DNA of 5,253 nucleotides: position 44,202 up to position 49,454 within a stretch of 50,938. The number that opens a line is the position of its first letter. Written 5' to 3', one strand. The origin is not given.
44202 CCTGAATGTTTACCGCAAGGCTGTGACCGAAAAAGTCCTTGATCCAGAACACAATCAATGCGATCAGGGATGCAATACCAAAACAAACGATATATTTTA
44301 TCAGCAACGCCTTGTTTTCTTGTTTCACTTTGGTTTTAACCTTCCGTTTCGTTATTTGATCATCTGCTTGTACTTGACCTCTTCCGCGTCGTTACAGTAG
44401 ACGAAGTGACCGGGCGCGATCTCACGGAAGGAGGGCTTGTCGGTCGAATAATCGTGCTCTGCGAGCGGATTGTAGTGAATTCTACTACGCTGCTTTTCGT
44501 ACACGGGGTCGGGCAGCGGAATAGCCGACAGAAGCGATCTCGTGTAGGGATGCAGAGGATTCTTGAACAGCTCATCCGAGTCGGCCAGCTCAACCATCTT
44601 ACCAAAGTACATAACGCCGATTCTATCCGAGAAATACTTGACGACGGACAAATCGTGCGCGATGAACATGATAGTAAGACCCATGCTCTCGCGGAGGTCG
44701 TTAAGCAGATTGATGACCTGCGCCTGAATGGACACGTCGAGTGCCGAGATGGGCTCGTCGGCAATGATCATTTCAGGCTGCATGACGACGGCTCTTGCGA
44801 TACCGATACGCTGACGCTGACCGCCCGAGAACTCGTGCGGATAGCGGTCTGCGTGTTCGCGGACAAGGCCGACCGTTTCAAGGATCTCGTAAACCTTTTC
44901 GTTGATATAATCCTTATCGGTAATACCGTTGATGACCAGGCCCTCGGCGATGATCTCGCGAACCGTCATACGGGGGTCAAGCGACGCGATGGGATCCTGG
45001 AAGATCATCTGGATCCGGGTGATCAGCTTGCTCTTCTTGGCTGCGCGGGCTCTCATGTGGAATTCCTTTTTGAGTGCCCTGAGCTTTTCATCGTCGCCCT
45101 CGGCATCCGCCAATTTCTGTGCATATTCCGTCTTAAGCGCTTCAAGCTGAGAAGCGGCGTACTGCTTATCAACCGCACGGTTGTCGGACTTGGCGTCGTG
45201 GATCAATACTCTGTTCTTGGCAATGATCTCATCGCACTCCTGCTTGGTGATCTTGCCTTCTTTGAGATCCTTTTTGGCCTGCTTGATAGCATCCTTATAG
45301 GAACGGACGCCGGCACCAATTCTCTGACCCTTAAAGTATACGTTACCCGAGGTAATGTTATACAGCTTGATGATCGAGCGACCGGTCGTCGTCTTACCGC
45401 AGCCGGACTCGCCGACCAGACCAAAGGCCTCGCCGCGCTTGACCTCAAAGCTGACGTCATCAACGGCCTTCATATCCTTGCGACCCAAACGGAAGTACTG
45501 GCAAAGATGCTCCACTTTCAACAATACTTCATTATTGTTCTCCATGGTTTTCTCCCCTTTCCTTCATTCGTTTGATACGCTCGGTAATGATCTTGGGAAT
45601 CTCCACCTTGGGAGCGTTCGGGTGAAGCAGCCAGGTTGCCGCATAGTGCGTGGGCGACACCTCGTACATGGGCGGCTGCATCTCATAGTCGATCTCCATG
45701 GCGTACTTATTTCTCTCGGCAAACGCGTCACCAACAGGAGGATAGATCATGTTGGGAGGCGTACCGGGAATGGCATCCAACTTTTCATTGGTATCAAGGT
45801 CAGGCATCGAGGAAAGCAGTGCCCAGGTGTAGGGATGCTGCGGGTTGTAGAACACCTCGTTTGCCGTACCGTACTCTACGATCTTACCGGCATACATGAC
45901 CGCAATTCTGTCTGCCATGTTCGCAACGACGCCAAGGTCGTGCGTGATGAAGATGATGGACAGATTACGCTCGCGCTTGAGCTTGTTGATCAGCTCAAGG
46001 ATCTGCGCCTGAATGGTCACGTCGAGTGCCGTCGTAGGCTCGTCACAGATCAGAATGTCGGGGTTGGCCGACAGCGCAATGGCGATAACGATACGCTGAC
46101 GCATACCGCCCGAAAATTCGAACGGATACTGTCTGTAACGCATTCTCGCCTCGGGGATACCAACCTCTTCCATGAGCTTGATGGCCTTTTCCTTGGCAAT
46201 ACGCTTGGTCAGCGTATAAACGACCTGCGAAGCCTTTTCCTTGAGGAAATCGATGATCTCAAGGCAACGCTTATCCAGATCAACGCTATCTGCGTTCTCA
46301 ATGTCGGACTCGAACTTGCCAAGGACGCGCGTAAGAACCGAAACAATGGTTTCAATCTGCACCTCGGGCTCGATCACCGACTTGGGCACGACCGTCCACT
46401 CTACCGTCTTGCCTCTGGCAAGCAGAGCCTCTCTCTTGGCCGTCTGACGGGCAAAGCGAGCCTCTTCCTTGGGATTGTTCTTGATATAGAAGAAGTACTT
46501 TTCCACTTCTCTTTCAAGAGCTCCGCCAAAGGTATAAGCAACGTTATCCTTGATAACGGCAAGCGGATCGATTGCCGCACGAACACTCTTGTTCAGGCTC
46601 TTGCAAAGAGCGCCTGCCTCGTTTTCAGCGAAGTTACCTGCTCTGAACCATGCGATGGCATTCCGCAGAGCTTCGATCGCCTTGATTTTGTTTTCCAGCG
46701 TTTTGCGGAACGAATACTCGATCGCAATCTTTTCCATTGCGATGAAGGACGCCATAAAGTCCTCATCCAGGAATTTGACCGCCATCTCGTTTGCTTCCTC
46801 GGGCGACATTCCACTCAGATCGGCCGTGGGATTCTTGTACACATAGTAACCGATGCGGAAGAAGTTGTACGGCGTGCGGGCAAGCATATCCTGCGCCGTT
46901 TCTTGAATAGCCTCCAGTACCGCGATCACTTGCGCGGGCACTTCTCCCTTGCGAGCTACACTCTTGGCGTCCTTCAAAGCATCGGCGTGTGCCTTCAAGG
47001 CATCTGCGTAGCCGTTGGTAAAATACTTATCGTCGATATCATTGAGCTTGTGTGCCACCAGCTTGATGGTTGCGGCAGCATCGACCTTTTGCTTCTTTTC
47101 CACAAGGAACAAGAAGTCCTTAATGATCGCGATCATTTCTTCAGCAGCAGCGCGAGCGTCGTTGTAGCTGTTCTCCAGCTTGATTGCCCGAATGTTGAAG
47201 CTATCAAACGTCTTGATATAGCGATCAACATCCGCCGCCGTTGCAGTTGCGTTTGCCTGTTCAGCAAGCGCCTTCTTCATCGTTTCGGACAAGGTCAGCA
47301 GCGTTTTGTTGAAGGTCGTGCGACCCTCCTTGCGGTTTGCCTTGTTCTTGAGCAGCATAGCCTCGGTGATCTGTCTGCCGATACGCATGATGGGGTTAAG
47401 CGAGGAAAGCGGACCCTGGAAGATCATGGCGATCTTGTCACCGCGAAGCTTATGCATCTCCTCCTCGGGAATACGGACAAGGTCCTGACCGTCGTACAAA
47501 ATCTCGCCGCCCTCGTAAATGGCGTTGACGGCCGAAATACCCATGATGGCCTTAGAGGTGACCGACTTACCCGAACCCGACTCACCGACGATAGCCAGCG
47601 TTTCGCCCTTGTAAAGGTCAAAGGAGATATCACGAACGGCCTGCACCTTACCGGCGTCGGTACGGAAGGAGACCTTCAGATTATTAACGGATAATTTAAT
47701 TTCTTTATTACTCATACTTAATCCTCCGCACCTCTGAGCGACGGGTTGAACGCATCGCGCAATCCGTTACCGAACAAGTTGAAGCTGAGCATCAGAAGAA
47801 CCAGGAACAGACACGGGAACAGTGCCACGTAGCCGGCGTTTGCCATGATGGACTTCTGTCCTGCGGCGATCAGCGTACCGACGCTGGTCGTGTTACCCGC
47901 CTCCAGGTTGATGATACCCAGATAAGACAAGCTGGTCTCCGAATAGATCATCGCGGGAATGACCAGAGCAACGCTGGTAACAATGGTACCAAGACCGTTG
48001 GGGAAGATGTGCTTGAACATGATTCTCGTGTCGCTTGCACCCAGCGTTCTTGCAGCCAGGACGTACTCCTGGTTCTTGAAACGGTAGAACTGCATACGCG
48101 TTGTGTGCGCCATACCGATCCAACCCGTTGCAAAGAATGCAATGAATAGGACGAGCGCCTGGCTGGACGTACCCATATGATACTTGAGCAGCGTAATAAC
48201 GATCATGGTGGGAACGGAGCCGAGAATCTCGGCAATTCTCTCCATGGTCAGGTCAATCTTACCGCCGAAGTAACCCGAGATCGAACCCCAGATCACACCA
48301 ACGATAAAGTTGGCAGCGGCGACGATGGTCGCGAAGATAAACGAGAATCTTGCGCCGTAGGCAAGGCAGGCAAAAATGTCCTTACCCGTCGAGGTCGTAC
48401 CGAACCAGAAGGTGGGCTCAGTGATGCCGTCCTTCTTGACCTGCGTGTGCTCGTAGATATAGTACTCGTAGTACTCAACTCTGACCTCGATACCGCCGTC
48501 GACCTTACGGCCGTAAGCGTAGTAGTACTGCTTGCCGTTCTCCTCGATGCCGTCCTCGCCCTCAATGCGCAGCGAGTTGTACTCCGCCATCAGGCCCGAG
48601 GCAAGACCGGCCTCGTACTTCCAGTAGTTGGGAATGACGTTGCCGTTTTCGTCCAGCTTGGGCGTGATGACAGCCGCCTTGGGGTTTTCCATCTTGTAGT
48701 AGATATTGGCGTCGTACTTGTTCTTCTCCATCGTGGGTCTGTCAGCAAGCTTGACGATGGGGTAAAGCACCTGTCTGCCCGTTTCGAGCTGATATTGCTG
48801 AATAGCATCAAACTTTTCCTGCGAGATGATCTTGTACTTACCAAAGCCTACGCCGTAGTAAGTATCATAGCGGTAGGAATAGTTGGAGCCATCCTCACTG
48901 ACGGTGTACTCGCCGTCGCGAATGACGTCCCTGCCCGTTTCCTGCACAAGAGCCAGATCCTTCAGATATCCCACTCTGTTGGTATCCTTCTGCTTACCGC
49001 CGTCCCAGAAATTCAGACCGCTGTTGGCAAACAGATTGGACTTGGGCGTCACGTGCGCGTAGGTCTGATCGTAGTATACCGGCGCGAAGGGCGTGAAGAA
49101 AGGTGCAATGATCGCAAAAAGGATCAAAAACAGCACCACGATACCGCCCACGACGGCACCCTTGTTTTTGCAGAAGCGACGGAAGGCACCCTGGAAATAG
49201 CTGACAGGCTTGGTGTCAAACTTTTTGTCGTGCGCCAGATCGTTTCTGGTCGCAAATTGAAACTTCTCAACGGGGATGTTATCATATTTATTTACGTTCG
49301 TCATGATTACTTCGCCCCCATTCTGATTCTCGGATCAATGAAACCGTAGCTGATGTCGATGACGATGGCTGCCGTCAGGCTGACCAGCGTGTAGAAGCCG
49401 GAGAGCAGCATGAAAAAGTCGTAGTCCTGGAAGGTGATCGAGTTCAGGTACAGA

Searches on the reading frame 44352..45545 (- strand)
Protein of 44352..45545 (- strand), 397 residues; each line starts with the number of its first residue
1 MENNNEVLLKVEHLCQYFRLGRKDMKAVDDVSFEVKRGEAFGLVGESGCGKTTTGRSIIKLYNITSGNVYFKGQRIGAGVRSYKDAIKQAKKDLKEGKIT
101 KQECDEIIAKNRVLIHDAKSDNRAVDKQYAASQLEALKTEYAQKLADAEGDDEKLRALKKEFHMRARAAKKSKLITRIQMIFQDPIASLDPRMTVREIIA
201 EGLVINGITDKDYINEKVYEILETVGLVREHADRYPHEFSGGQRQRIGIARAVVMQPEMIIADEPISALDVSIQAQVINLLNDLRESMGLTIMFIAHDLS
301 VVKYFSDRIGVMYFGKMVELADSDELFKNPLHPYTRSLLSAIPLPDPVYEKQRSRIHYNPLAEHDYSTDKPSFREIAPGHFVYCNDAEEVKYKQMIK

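Call 70: search_protein_families(library=pfam, proteins=[window:44352-45545:-], max_evalue=0.00001)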
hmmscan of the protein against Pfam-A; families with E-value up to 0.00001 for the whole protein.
window:44352-45545:- (397 aa): 2 families
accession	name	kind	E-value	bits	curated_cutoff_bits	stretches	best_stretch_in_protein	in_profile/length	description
PF00005.33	ABC_tran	-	9e-31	107.7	25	2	161-266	48-136/137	ABC transporter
PF08352.17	oligo_HPY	-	2.4e-09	37.9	27.1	1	318-363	1-45/65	Oligopeptide/dipeptide transporter, C-terminal region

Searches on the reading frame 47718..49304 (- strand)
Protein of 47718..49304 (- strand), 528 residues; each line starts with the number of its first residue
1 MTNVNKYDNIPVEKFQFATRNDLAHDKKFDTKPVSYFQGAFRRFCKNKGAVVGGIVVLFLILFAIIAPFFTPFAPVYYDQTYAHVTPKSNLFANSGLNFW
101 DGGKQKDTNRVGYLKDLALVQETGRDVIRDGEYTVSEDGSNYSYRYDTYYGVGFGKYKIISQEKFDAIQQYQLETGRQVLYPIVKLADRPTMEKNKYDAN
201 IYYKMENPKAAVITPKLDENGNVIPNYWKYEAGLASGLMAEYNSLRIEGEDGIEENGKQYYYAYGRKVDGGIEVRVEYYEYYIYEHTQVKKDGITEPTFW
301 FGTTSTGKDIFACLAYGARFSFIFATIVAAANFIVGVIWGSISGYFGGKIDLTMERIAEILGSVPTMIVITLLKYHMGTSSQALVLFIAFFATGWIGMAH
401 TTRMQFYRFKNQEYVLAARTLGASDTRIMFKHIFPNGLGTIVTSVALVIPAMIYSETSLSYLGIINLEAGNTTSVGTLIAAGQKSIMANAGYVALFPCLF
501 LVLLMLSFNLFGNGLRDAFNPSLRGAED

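Call 70: search_protein_families(library=pfam, proteins=[window:47718-49304:-], max_evalue=0.00001)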
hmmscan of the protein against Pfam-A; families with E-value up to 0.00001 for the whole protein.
window:47718-49304:- (528 aa): 2 families
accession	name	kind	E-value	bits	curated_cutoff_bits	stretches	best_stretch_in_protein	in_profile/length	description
PF00528.27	BPD_transp_1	-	1.4e-22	80.7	26.4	1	336-524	1-183/184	Binding-protein-dependent transport system inner membrane component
PF12911.12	OppC_N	-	2.6e-16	59.6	23.9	1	35-82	1-48/53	N-terminal TM domain of oligopeptide transport permease C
